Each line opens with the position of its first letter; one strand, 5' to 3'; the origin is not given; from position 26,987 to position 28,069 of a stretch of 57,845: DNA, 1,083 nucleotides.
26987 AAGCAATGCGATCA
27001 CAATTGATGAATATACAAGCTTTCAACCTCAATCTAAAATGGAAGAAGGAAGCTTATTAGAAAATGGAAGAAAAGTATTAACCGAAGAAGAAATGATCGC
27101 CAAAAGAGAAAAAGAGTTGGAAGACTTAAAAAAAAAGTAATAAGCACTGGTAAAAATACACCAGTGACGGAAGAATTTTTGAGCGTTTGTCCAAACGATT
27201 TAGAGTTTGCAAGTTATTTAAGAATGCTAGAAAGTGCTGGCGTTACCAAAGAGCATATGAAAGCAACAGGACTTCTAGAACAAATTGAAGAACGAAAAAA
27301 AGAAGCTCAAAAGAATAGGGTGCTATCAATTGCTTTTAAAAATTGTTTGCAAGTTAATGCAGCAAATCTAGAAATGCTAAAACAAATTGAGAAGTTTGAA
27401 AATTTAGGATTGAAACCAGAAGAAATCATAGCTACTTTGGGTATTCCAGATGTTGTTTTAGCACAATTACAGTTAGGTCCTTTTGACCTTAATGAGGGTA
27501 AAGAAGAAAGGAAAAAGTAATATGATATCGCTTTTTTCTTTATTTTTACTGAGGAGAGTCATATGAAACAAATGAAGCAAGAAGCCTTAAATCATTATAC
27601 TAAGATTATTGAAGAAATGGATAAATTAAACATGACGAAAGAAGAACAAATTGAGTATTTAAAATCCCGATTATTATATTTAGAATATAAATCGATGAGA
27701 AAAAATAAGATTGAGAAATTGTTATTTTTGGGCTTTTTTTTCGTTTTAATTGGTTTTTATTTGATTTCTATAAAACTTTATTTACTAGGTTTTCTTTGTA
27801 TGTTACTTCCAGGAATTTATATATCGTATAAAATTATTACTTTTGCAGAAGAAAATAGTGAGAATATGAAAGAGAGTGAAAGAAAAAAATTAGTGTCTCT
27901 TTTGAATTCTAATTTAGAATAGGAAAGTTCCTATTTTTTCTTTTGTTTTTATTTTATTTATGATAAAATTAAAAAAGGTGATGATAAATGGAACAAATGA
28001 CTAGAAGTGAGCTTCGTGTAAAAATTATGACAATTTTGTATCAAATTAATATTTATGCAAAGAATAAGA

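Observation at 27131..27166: Candidate programmed -1 ribosomal frameshift fusing the 497-aa repeat protein to the downstream 118-codon ORF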

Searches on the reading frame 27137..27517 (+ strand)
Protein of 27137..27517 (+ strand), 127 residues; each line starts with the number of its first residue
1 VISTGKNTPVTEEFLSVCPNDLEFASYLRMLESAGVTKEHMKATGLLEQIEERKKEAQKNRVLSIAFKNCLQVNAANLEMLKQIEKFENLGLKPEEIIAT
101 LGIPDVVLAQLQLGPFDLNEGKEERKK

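Call 4: search_protein_families(library=pfam, proteins=[window:27137-27517:+], max_evalue=1)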
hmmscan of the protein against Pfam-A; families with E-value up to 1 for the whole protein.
window:27137-27517:+ (127 aa): 1 family
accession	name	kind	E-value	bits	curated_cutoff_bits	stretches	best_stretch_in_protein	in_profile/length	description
PF17021.10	Mei5_like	-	0.049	14.1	32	1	47-89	24-66/118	Putative double-strand recombination repair-like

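Call 22: find_homologous_proteins(query=window:27137-27517:+, max_evalue=0.01)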
Query window:27137-27517:+ (127 aa): 1 proteins with E <= 0.01 among 22 candidates.
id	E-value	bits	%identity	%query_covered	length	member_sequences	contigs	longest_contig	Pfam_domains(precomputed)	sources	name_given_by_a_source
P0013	1.4e-66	239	98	93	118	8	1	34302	-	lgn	-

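Call 42: search_protein_representatives(protein=window:27158-27517:+)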
Query: 120 residues. Proteins with E-value up to 0.001 (for the whole library): 8; up to 1e-10: 3; up to 1e-30: 1. The best 8 are listed.
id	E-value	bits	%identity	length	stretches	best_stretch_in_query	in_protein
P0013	3.3e-67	239.5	98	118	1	3-120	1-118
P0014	3.5e-14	68.9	42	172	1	1-113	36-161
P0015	2.3e-12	63.0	40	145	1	1-112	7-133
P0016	2.3e-10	56.6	44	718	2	1-46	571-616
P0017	2.5e-10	56.5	43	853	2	3-48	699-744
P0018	1.3e-07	47.8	64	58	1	66-109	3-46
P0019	3.5e-07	46.4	39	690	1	2-105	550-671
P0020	1.3e-05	41.3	56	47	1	12-54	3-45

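Call 44: find_encoding_contigs(protein=P0015, flank=2500, max_places=3)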
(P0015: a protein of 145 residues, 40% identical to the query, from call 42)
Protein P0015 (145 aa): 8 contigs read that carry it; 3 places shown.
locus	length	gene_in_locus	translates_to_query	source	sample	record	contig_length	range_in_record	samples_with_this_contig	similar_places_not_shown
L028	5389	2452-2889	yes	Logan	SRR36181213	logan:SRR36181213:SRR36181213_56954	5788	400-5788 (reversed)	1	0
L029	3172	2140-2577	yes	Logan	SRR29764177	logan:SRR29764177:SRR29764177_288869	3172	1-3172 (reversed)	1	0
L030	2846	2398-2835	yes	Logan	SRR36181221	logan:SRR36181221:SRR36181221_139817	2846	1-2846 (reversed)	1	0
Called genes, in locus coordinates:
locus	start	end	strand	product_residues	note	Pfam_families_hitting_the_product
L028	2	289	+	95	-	?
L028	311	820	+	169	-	-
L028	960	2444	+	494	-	-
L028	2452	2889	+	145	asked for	-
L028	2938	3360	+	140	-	PF01029:NusB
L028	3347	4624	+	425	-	PF13742:tRNA_anti_2, PF01336:tRNA_anti-codon, PF02601:Exonuc_VII_L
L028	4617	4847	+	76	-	PF02609:Exonuc_VII_S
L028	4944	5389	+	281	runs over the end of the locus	?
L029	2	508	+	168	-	?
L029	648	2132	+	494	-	-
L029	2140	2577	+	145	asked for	-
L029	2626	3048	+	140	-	PF01029:NusB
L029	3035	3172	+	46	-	?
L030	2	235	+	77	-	?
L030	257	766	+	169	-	-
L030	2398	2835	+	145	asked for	-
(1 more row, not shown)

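Call 45: find_encoding_contigs(protein=P0014, flank=2500, max_places=3)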
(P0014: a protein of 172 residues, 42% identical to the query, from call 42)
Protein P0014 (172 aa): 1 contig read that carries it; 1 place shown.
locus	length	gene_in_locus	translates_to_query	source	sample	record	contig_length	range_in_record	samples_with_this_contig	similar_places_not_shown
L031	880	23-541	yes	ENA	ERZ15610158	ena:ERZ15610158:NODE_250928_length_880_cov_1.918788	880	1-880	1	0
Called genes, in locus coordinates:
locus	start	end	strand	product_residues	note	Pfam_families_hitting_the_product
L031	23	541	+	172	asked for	-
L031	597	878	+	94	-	?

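Call 54: find_encoding_contigs(protein=P0017, flank=1500, max_places=2)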
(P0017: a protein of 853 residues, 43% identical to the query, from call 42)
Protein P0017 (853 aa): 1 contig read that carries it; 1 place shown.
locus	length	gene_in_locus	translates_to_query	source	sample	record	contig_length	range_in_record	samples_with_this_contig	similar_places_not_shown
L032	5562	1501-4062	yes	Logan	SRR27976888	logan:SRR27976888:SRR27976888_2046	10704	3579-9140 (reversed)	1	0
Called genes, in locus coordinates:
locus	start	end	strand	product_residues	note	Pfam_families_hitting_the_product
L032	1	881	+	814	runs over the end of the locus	?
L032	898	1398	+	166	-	-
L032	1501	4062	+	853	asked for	-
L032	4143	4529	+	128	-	-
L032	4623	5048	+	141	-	PF01029:NusB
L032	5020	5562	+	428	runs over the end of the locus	PF13742:tRNA_anti_2, PF01336:tRNA_anti-codon, PF02601:Exonuc_VII_L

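Call 55: find_encoding_contigs(protein=P0019, flank=1500, max_places=2)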
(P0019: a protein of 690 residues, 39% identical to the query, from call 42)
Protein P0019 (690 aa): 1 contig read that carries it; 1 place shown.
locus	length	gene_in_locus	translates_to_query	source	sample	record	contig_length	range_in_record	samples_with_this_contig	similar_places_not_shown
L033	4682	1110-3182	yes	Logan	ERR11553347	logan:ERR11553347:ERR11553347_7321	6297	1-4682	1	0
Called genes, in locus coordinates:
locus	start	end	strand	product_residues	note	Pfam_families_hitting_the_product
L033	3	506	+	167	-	?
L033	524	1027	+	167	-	-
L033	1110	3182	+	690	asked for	-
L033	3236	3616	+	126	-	-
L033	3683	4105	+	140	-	PF01029:NusB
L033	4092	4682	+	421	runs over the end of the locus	PF13742:tRNA_anti_2, PF01336:tRNA_anti-codon, PF02601:Exonuc_VII_L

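Call 63: search_protein_families(library=ncbifam, proteins=[P0017, P0016, window:27137-27517:+], max_evalue=0.1)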
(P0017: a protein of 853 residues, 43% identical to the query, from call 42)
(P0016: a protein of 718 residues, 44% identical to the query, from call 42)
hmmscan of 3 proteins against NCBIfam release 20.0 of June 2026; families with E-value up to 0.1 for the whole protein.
P0017 (853 aa): 1 family
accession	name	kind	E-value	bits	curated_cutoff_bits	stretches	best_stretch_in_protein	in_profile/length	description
NF011680.0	PRK15100.1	equivalog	0.077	12.8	300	0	236-270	156-190/222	cystine ABC transporter permease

P0016 (718 aa): 0 families

window:27137-27517:+ (127 aa): 1 family
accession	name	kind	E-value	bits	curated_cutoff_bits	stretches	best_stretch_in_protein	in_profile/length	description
TIGR00644.1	recJ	equivalog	0.051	11.8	396.9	1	34-98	402-469/546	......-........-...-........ exonuclease RecJ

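Call 68: list_cluster_members(proteins=[P0001, P0002, P0003, P0004, P0005, P0006, P0012, P0013, P0015, P0011])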
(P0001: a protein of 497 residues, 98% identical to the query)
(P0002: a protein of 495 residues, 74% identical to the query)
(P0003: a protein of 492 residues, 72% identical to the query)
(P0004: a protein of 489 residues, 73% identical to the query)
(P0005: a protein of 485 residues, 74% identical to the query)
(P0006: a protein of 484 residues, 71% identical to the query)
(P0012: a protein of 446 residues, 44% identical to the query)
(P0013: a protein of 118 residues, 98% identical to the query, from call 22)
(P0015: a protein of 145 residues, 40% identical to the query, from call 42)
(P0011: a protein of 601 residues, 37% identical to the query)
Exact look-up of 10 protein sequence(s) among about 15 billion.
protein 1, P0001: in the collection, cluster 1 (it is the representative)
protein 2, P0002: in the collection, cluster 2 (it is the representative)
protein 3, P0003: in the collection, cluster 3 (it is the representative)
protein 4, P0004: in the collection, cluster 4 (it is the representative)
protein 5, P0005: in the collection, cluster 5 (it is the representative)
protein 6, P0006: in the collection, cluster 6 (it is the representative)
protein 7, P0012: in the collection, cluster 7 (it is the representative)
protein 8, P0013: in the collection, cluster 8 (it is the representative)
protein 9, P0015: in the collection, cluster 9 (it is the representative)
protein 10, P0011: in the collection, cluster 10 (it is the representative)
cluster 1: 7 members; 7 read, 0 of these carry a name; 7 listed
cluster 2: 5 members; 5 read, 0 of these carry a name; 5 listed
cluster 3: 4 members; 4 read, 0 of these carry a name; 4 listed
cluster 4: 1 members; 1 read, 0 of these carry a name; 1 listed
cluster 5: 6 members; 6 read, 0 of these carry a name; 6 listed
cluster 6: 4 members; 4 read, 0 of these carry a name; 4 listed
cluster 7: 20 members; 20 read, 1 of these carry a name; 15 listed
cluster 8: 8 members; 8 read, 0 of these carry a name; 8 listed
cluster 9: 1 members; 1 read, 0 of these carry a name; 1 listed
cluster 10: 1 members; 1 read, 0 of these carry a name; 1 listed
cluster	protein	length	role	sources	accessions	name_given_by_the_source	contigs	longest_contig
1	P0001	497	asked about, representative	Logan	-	-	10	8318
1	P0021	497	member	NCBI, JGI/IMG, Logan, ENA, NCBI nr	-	-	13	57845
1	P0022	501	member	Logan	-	-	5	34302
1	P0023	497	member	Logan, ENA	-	-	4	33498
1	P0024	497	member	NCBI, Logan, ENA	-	-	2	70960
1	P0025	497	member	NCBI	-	-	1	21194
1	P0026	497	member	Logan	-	-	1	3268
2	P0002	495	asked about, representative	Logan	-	-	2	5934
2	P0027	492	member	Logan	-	-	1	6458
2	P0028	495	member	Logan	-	-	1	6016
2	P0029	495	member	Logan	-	-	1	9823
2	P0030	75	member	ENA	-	-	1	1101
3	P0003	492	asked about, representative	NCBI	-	-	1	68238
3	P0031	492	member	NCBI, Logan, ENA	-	-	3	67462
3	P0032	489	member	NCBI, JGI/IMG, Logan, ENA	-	-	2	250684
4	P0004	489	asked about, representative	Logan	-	-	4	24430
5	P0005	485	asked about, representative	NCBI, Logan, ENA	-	-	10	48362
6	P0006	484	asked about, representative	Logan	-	-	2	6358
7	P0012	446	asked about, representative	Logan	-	-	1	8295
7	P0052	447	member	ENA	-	-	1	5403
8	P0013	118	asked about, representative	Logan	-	-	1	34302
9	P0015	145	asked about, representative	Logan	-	-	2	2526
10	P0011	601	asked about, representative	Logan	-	-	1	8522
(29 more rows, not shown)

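Call 83: predict_structure(alignment_id=A6)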
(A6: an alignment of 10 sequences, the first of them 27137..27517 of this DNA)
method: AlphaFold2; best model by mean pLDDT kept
length: 127 residues; sequences in the alignment: 10
mean_pLDDT: 74.5   pTM: 0.50
mean pLDDT of the five models: 74.5, 71.6, 71.5, 71.3, 69.9
residues with pLDDT >= 90: 15; 70-90: 76; 50-70: 15; < 50: 21
segments of 3 or more residues with pLDDT < 50: 1-6, 113-127
pLDDT, mean of each block of 10 residues (from residue 1): 53 86 90 88 90 80 74 76 85 80 72 47 36
secondary structure, 60 per line:
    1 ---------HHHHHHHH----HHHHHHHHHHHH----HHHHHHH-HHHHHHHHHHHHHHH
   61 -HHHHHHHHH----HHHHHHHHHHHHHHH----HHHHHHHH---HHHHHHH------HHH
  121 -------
elements in order: H10-17 H22-33 H38-44 H46-60 H62-70 H75-89 H94-101 H105-111

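Call 85: fold_search(model_id=the predicted structure, library=pdb)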
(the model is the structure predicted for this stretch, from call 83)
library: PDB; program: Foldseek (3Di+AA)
matches with E <= 10: 2; with E <= 0.001: 0
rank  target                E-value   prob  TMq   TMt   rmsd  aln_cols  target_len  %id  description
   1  3l8i_B                7.7e+00  0.02  0.22  0.16  10.9       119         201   14  Crystal structure of CCM3, a cerebral cavernous malformation protein critical for vascular integrity (released 2010-05-19)
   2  4n9i_A                9.1e+00  0.04  0.25  0.17  10.5       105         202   10  Crystal Structure of Transcription regulation protein CRP complexed with cGMP (released 2014-07-09)

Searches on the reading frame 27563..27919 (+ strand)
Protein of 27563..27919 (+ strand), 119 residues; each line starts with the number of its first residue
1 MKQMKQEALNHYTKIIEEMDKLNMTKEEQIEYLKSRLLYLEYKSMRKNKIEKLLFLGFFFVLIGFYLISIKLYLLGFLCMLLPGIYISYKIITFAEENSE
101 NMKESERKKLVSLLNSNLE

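Call 4: search_protein_families(library=pfam, proteins=[window:27563-27919:+], max_evalue=1)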
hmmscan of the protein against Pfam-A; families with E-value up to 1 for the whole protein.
window:27563-27919:+ (119 aa): 4 families
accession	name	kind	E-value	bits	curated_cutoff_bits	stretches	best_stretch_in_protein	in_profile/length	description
PF20394.4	DUF6688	-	0.0011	19.2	26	1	13-68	160-216/248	DUF6688 N-terminal domain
PF13903.11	Claudin_2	-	0.0036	17.5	29.1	1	53-107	101-155/192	PMP-22/EMP/MP20/Claudin tight junction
PF03937.21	Sdh5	-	0.04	14.3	27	0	92-116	20-44/76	Flavinator of succinate dehydrogenase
PF11779.13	SPT_ssu-like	-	0.24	11.5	29.8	1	50-75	23-48/54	Small subunit of serine palmitoyltransferase-like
